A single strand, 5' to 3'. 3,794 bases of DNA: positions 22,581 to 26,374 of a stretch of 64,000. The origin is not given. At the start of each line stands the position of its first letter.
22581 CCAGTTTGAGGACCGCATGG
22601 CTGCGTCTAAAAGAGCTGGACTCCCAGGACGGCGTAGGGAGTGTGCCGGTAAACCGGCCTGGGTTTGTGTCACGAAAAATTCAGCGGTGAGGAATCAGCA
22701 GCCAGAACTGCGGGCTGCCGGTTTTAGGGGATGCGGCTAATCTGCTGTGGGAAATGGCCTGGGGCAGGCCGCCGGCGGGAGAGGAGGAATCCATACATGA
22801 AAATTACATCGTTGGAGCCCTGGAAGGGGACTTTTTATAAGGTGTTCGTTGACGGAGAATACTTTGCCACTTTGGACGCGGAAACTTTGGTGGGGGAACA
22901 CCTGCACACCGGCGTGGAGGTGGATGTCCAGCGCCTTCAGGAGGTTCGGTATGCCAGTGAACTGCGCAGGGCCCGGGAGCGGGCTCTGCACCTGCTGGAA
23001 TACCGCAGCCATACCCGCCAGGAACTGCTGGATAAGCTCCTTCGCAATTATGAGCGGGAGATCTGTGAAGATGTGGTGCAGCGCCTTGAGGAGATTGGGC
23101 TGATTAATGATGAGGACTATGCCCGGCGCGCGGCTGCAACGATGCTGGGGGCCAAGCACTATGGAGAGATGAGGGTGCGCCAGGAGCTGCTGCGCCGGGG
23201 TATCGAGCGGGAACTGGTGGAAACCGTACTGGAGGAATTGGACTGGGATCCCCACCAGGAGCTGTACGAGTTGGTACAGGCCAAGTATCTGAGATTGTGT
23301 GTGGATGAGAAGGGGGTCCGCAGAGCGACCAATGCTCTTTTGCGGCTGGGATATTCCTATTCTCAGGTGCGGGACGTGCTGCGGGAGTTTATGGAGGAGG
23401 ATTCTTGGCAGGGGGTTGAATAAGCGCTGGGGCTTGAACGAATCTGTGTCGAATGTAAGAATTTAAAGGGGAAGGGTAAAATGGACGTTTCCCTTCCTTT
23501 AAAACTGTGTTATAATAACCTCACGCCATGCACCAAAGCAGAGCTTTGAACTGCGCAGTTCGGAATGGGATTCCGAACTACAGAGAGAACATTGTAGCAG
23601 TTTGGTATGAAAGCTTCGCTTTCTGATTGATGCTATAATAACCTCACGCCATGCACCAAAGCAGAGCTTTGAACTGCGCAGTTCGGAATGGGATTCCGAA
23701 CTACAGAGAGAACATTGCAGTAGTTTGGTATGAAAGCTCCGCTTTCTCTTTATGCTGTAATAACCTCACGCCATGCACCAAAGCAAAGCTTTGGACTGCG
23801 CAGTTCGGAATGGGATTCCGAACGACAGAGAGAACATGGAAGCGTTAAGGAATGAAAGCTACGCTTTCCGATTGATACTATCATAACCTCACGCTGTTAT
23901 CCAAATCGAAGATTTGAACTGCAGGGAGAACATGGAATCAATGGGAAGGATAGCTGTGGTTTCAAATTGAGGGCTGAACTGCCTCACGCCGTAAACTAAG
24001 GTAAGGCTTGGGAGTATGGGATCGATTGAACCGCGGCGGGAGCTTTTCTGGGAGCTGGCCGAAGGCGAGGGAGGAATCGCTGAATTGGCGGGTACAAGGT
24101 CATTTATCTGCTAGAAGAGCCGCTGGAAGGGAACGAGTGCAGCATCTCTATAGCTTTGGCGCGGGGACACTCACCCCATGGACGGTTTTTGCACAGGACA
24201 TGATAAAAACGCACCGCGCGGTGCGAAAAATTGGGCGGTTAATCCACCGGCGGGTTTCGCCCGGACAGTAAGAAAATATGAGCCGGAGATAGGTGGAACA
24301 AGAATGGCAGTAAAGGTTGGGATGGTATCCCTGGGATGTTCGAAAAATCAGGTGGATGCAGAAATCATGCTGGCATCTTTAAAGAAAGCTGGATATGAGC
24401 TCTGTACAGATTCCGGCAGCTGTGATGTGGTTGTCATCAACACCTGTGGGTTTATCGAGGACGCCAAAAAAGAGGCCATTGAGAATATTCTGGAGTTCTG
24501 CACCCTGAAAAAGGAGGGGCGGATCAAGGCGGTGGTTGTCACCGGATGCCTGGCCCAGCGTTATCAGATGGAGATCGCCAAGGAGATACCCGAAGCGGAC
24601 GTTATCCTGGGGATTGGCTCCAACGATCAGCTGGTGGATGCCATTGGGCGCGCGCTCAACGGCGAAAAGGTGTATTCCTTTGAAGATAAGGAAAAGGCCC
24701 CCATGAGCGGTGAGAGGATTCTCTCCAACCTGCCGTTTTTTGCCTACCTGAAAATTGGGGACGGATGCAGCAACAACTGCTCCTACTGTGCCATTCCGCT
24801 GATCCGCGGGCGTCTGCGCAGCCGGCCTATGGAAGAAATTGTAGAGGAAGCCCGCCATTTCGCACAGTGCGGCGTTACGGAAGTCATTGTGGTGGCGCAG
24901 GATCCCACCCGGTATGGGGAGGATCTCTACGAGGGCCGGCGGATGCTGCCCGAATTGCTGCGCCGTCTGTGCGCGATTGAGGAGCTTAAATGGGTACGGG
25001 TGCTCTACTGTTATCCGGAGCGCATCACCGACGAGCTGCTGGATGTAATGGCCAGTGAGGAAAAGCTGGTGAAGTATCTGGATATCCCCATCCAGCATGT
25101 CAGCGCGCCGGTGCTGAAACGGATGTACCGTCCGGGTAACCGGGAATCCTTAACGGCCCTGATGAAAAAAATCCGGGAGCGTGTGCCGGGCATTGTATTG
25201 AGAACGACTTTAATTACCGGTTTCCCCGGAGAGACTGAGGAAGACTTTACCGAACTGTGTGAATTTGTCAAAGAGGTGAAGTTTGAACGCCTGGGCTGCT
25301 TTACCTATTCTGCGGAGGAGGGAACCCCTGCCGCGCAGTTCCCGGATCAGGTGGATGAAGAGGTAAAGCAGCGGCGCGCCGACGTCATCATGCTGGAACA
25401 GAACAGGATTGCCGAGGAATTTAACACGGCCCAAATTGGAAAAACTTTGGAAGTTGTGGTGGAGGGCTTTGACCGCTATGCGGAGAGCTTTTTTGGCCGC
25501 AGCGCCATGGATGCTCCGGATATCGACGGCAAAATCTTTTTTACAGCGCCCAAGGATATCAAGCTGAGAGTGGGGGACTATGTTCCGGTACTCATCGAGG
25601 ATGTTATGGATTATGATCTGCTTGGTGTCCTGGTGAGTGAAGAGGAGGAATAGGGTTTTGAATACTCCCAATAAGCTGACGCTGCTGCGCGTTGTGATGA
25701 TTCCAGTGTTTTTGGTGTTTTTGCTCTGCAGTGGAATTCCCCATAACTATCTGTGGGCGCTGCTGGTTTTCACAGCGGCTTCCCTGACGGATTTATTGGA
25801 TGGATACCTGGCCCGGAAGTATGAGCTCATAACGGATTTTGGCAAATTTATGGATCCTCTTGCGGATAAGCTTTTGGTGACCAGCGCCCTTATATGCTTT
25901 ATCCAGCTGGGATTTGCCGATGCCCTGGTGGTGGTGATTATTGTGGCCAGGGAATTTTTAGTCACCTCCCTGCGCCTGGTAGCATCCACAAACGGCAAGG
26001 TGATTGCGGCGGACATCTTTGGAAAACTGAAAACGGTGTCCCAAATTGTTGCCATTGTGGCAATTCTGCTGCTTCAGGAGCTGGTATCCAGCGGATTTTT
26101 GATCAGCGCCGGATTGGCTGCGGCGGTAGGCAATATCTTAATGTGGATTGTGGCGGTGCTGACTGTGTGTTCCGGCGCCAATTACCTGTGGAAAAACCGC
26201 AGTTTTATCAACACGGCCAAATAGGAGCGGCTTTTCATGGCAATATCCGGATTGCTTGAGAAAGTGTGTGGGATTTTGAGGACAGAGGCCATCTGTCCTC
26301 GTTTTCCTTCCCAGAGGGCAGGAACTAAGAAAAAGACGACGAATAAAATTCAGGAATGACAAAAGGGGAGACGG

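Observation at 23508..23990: Tandem array of ~123-bp units, each with an extended -10 box and two hairpins: possible multicopy sRNA genes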

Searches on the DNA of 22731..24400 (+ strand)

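Call 5: search_rna_families(source=window, start=23300, end=24400, threshold=evalue, max_evalue=10, show_alignments=6)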
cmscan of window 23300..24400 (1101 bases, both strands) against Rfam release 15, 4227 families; matches with E-value up to 10: 3.
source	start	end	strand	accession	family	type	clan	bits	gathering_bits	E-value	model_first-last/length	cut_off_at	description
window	23821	23898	-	RF00281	SNORD47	Gene; snRNA; snoRNA; CD-box;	-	22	50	0.25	1-77/77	no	Small nucleolar RNA SNORD47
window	23704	23749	+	RF02427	SpF10_sRNA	Gene; sRNA;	-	17.6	60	3.1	1-57/57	no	Streptococcus sRNA SpF10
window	24204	24248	-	RF02868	ncS037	Gene; sRNA;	-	16.5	112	5.3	1-152/152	no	Burkholderia sRNA 37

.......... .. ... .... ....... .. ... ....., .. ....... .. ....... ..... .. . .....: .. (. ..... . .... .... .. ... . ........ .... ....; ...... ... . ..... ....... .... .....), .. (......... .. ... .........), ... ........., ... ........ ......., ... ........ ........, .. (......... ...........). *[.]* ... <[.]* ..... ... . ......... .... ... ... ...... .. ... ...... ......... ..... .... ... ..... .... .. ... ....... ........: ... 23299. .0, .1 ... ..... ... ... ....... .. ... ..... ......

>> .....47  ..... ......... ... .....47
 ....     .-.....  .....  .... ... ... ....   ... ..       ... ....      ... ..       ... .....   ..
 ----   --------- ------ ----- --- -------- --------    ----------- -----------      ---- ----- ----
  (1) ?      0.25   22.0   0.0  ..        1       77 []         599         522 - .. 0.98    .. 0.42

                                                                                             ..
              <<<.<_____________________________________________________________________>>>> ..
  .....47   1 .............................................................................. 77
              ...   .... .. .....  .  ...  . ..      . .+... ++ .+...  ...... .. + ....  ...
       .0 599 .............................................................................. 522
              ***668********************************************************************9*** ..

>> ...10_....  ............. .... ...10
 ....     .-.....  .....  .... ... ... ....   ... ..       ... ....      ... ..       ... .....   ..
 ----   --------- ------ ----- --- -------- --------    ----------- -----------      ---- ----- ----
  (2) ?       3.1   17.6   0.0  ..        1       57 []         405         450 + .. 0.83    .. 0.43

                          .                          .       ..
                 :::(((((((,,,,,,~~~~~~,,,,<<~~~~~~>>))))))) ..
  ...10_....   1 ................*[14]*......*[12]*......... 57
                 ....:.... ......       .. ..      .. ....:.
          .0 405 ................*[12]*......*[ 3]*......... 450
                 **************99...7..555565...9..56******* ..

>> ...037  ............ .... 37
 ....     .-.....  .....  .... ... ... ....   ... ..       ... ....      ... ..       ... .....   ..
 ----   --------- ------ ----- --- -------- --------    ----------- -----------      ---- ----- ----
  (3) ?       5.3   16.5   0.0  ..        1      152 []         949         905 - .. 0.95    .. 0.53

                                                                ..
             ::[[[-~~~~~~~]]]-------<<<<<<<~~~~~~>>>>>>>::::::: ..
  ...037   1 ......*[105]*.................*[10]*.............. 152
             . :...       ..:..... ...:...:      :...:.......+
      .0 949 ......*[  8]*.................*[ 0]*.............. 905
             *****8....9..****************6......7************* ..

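Call 61: search_with_rna_model(model_id=R1, sources=[L004, L005, L006, L007, L008, L009, L010, L011, L012, L013, L014, L015, L016, L017, L018, L019, L020, L021, L022, L023, L024, L026, L028, L029, L030, L031, L032, L033, L036, L002, L003], max_evalue=0.1)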
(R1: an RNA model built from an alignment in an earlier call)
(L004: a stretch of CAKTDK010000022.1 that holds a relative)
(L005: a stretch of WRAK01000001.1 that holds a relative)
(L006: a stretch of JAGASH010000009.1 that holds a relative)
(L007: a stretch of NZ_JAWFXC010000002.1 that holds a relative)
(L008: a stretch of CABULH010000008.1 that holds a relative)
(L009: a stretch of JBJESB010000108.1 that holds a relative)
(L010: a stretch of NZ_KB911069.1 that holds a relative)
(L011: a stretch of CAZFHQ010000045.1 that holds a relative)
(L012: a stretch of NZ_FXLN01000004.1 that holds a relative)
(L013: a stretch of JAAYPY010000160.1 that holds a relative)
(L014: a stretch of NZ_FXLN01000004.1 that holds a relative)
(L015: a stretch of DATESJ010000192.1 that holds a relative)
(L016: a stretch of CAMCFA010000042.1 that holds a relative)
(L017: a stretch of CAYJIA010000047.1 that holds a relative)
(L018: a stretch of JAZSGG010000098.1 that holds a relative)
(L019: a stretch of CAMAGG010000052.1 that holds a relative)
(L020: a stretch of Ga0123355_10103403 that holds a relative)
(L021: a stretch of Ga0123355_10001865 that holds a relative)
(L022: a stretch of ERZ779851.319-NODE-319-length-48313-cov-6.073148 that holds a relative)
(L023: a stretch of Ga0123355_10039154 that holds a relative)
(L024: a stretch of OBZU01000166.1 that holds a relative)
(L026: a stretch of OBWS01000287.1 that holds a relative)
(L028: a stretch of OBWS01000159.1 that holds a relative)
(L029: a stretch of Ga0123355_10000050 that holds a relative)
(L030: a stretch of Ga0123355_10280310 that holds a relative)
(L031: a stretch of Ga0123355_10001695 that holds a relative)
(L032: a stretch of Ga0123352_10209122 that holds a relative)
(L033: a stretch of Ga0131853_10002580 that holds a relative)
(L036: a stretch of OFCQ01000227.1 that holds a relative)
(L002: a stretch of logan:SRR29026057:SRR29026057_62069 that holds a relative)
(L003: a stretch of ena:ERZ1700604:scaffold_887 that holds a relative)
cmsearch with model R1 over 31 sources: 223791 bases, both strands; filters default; matches with E-value up to 0.1: 48.
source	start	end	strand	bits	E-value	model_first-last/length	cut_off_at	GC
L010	6495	6548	-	82.8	6.2e-23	1-54/54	no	0.54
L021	1116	1169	+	82.6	7.4e-23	1-54/54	no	0.54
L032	91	144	+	82.6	7.4e-23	1-54/54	no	0.54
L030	549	602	+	82.1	1e-22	1-54/54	no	0.54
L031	9142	9195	+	82.1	1e-22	1-54/54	no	0.54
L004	558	611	-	81.8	1.3e-22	1-54/54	no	0.46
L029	2957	3010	-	81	2.3e-22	1-54/54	no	0.56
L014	150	203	+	81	2.4e-22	1-54/54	no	0.57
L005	3006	3059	+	80.4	3.7e-22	1-54/54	no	0.56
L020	2078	2131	-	80.4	3.7e-22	1-54/54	no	0.56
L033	2818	2871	+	80.4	3.7e-22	1-54/54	no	0.56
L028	6848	6901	-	80.2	4.2e-22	1-54/54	no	0.54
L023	5158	5211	+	80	5e-22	1-54/54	no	0.56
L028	9250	9303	+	79.6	6.4e-22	1-54/54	no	0.59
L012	6223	6276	+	79.4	7.8e-22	1-54/54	no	0.5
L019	2306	2359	+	79.1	9.4e-22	1-54/54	no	0.44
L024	637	690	+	79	1e-21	1-54/54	no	0.59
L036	3583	3636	-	79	1e-21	1-54/54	no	0.59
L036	6326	6379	+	78.1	1.9e-21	1-54/54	no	0.54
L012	6344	6397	+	78.1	2e-21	1-54/54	no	0.52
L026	5703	5756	+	77.7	2.6e-21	1-54/54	no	0.56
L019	2178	2231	+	77.5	3.1e-21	1-54/54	no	0.48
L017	5507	5560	-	77.3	3.5e-21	1-54/54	no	0.52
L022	490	543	+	76.5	6.2e-21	1-54/54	no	0.46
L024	513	566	+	76.3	7.2e-21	1-54/54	no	0.5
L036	3707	3760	-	76.3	7.2e-21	1-54/54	no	0.5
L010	6257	6310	-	76.1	8.2e-21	1-54/54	no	0.5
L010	6376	6429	-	76.1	8.2e-21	1-54/54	no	0.5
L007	7867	7920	-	75.6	1.3e-20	1-54/54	no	0.52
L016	4855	4908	-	73.1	7.5e-20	1-54/54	no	0.44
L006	6575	6628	+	72.8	9.2e-20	1-54/54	no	0.48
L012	6465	6518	+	71.9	1.8e-19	1-54/54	no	0.46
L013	443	496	+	71.5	2.4e-19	1-54/54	no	0.5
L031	9276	9329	+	70.7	4.2e-19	1-54/54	no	0.52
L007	7746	7799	-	70.6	4.6e-19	1-54/54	no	0.5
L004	457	510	-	69.3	1.2e-18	1-54/54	no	0.43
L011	6124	6177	+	68.1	2.8e-18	1-54/54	no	0.41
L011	6245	6298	+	68.1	2.8e-18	1-54/54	no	0.41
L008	7291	7354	-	67.9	3.5e-18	1-54/54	no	0.53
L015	5919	5972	-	65.1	2.7e-17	1-54/54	no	0.41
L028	9373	9426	+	64.7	3.4e-17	1-54/54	no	0.59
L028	9496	9549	+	64.7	3.4e-17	1-54/54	no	0.59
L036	6107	6159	+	63.4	9.1e-17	1-54/54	no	0.53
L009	1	45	-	62.4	1.8e-16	1-45/54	3'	0.53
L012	6586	6637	+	60.3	8.7e-16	1-54/54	no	0.52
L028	9619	9672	+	52.1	3.4e-13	1-54/54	no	0.57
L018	5599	5651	+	50.1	1.6e-12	1-54/54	no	0.43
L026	5560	5613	+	46.4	2.3e-11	1-54/54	no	0.57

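Call 64: search_with_rna_model(model_id=R1, sources=[L001, L042, L043, L044, L045, L046, L051], max_evalue=0.01)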
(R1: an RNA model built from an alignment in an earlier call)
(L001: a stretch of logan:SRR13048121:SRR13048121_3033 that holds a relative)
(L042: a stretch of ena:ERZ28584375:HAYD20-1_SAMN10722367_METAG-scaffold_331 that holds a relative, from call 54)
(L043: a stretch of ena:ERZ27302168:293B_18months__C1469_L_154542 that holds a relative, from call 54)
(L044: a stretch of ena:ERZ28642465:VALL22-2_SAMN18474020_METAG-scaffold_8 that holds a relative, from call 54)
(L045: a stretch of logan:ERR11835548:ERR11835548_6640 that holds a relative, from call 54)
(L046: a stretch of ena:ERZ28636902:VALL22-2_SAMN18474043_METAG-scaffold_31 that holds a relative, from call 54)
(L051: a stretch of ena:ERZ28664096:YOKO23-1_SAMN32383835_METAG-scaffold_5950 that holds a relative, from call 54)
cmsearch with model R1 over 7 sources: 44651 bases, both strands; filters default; matches with E-value up to 0.01: 12.
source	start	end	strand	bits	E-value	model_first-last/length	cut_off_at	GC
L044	2365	2418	+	77.1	8.2e-22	1-54/54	no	0.48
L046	98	151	+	77.1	8.2e-22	1-54/54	no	0.48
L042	2582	2635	+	64.3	9.4e-18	1-54/54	no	0.43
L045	1561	1614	+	64.3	9.4e-18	1-54/54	no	0.43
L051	615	668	+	64.3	9.4e-18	1-54/54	no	0.43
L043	2486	2539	+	61.1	9.6e-17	1-54/54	no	0.48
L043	2582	2635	+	59.4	3.4e-16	1-54/54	no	0.41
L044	2582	2635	+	59.4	3.4e-16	1-54/54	no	0.41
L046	193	246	+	59.4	3.4e-16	1-54/54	no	0.41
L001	8721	8748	+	29.9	7.5e-07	1-28/54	3'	0.43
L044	2460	2509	+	26.9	7.1e-06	1-54/54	no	0.48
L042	2459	2539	+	24.6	3.6e-05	1-54/54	no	0.51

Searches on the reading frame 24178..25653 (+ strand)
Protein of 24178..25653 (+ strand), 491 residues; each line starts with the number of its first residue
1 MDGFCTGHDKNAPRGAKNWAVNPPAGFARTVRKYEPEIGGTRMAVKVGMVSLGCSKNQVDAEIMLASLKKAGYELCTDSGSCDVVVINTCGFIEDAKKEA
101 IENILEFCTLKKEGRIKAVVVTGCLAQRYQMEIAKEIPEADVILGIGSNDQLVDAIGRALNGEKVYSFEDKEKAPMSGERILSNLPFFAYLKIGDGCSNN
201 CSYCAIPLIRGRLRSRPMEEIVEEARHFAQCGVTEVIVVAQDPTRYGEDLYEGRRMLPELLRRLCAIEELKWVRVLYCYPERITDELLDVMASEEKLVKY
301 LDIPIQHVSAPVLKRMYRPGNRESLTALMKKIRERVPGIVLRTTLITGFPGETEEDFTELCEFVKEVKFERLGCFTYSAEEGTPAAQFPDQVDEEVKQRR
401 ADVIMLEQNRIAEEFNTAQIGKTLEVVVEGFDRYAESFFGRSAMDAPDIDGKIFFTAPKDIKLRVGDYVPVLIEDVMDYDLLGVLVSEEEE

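Call 7: search_protein_families(library=pfam, proteins=[window:24178-25653:+])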
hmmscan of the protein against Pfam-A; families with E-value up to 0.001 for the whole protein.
window:24178-25653:+ (491 aa): 3 families
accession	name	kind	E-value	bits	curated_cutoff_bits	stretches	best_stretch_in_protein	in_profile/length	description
PF00919.26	UPF0004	-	1.4e-27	96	27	1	46-145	1-98/98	Uncharacterized protein family UPF0004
PF04055.27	Radical_SAM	-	5.8e-25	88.8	29.5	1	192-364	2-166/166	Radical SAM superfamily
PF18693.7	TRAM_2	-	2.4e-18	66.5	27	1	420-486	1-63/63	TRAM domain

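Call 54: find_encoding_contigs(protein=window:24304-25653:+, flank=3000, max_places=10)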
Protein window:24304-25653:+ (449 aa): 24 contigs read that carry it; 10 places shown.
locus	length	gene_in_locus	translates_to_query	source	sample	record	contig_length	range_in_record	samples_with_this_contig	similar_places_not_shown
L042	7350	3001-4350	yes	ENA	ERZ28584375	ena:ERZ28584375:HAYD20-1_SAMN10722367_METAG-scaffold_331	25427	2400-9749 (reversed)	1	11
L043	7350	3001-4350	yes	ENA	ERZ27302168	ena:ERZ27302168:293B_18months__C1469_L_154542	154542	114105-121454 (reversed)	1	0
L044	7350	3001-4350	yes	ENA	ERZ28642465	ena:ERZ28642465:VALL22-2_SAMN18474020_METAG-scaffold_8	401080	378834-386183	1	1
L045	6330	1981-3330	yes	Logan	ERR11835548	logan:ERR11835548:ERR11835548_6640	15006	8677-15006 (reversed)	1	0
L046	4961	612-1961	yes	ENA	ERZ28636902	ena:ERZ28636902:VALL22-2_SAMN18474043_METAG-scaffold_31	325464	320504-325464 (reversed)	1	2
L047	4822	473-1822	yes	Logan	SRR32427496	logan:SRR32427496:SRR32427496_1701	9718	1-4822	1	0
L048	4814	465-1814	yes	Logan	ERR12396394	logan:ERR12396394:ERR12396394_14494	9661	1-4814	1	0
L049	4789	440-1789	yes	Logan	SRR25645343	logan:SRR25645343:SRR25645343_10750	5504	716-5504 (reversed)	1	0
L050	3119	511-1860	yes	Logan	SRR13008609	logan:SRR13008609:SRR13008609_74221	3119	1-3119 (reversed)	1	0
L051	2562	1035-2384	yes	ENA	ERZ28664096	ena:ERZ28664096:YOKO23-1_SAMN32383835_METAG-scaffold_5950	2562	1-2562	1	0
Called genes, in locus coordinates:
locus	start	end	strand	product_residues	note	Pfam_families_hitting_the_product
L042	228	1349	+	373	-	PF00154:RecA_N, PF08423:Rad51 (weak), PF06745:ATPase, PF21096:RecA_C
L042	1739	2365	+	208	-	PF21982:RecX_HTH1, PF02631:RecX_HTH2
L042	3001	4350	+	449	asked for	PF00919:UPF0004, PF04055:Radical_SAM, PF18693:TRAM_2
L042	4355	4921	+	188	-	PF01066:CDP-OH_P_transf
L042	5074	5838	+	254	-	PF09335:VTT_dom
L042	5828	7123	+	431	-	PF08245:Mur_ligase_M, PF02875:Mur_ligase_C, PF27239:FOL3_C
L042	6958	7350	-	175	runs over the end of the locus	-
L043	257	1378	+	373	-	PF00154:RecA_N, PF08423:Rad51 (weak), PF06745:ATPase, PF21096:RecA_C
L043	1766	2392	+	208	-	PF21982:RecX_HTH1, PF02631:RecX_HTH2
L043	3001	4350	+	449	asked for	PF00919:UPF0004, PF04055:Radical_SAM, PF18693:TRAM_2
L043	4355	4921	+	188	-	PF01066:CDP-OH_P_transf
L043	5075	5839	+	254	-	PF09335:VTT_dom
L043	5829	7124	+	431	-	PF08245:Mur_ligase_M, PF02875:Mur_ligase_C, PF27239:FOL3_C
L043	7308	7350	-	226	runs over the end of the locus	-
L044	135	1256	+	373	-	PF00154:RecA_N, PF08423:Rad51 (weak), PF06745:ATPase, PF21096:RecA_C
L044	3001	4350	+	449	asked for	PF00919:UPF0004, PF04055:Radical_SAM, PF18693:TRAM_2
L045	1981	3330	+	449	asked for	PF00919:UPF0004, PF04055:Radical_SAM, PF18693:TRAM_2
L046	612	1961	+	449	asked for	PF00919:UPF0004, PF04055:Radical_SAM, PF18693:TRAM_2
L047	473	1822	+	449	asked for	PF00919:UPF0004, PF04055:Radical_SAM, PF18693:TRAM_2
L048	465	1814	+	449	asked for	PF00919:UPF0004, PF04055:Radical_SAM, PF18693:TRAM_2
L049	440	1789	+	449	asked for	PF00919:UPF0004, PF04055:Radical_SAM, PF18693:TRAM_2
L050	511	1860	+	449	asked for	PF00919:UPF0004, PF04055:Radical_SAM, PF18693:TRAM_2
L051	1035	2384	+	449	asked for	PF00919:UPF0004, PF04055:Radical_SAM, PF18693:TRAM_2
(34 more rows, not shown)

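Call 60: list_cluster_members(proteins=[window:24304-25653:+, window:21286-22407:+])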
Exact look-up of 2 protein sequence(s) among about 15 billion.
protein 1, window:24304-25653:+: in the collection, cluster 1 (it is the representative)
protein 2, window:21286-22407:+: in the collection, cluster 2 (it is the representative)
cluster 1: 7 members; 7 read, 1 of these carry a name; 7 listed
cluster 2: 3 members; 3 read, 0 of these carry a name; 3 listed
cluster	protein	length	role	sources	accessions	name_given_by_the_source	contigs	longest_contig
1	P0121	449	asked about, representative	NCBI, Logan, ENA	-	-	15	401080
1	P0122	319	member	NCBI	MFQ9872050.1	MAG: MiaB/RimO family radical SAM methylthiotransferase [Oscillospiraceae bacterium]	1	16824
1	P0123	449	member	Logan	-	-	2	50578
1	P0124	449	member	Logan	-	-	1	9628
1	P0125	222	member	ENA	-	-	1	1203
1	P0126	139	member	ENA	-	-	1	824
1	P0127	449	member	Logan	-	-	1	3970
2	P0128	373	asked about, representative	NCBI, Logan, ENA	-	-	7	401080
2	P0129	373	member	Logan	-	-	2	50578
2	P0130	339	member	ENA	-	-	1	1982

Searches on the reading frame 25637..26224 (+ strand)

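Call 7: search_protein_families(library=pfam, proteins=[window:25637-26224:+])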
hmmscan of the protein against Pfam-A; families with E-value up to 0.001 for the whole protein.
window:25637-26224:+ (195 aa): 1 family
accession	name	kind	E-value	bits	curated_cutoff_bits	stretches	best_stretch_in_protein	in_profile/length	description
PF01066.26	CDP-OH_P_transf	-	7.2e-47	160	22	1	8-177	1-151/152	CDP-alcohol phosphatidyltransferase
